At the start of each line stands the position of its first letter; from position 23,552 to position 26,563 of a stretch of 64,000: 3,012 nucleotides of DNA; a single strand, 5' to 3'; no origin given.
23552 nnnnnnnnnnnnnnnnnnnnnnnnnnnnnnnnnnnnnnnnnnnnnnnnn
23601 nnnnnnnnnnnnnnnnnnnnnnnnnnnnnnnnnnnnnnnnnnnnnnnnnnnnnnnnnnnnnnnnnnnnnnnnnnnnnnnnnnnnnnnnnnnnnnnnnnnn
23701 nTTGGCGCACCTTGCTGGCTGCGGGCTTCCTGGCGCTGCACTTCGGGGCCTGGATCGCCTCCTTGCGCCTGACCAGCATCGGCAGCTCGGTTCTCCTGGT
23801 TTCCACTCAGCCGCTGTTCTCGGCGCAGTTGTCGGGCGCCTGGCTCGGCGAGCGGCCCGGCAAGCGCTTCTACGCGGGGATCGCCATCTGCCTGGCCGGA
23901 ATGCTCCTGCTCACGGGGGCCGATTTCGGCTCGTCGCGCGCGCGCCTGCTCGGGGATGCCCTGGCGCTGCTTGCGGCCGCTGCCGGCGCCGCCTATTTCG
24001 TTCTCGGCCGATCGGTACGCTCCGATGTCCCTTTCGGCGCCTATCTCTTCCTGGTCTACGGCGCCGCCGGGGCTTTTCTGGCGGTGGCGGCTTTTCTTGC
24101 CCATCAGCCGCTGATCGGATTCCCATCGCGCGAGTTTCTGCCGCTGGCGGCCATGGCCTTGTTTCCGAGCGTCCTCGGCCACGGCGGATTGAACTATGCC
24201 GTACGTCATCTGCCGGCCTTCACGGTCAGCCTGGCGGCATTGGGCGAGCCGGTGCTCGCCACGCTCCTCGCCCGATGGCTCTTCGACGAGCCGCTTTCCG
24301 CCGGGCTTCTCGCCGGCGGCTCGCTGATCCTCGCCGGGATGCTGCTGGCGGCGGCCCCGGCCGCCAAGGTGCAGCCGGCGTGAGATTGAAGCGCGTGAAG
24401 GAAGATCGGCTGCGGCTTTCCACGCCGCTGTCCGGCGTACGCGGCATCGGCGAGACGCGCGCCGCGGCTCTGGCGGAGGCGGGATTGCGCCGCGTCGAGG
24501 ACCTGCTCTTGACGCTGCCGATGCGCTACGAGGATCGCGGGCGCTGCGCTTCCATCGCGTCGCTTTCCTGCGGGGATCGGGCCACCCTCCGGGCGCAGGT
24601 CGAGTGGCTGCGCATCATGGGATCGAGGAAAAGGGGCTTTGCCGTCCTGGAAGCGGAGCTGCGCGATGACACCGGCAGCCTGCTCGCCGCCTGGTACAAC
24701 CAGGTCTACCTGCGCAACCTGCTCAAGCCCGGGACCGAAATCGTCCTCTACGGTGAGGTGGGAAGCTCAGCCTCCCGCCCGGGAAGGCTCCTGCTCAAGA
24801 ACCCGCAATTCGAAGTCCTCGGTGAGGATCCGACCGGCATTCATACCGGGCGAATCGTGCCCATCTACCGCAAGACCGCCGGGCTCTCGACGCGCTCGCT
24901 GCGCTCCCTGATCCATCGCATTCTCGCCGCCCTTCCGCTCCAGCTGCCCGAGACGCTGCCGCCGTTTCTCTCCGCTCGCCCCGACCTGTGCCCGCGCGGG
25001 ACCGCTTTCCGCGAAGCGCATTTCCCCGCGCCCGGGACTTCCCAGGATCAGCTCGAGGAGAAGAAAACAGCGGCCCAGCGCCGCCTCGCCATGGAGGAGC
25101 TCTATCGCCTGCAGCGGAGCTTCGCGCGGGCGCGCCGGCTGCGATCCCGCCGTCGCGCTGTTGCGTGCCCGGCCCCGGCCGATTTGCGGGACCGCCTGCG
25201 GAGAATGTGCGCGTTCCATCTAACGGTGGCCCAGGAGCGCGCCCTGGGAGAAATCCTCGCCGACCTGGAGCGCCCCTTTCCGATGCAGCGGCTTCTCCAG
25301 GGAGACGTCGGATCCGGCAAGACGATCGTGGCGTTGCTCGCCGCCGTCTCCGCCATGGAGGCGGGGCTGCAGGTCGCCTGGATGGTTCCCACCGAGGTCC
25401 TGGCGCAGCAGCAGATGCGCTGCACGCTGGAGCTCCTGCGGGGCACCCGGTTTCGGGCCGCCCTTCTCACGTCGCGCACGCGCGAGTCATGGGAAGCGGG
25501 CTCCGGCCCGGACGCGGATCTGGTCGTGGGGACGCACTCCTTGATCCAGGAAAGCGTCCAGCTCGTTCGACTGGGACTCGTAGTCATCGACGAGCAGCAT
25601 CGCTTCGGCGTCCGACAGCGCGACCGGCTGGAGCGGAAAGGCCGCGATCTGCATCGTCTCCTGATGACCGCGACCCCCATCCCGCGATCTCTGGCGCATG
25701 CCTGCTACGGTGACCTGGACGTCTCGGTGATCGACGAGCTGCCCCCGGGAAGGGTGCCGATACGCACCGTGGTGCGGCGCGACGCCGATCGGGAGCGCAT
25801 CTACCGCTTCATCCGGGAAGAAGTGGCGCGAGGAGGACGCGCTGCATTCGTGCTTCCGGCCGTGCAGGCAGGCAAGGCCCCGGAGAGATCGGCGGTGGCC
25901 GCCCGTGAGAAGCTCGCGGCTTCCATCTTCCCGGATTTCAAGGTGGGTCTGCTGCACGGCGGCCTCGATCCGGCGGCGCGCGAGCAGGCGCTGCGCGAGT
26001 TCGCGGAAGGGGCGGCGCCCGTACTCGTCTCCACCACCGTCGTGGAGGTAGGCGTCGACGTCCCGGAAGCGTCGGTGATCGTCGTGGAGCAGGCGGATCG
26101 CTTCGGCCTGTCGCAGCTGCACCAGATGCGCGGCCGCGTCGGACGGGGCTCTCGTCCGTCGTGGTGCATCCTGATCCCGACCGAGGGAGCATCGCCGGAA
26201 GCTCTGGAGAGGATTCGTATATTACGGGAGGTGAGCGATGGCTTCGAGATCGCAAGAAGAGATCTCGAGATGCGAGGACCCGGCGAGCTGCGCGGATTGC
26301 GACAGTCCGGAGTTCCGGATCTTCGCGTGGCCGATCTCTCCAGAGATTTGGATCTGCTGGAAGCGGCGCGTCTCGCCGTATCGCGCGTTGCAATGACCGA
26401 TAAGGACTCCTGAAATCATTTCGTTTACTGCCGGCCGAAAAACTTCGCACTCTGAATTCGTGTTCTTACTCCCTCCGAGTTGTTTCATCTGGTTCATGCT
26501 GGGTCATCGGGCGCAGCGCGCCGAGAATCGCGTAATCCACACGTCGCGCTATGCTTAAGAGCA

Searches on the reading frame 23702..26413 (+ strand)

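Call 10: search_protein_families(library=pfam, proteins=[window:23702-26413:+], max_evalue=0.001)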
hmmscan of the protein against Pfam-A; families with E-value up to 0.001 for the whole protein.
window:23702-26413:+ (903 aa): 5 families
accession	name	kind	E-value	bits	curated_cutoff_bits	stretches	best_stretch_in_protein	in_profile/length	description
PF00270.35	DEAD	-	5.4e-21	75.5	26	1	511-664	4-164/167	DEAD/DEAH box helicase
PF17191.10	RecG_wedge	-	2.9e-20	72.9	23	1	246-408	5-159/162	RecG wedge domain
PF00271.37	Helicase_C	-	1.7e-16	60.8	23.5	1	736-815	32-108/110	Helicase conserved C-terminal domain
PF19833.4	RecG_dom3_C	-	1.4e-11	44.7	26.8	1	845-901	2-59/87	ATP-dependent DNA helicase RecG, domain 3, C-terminal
PF04851.21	ResIII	-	1.3e-07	32.1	22.5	1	507-659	4-162/164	Type III restriction enzyme, res subunit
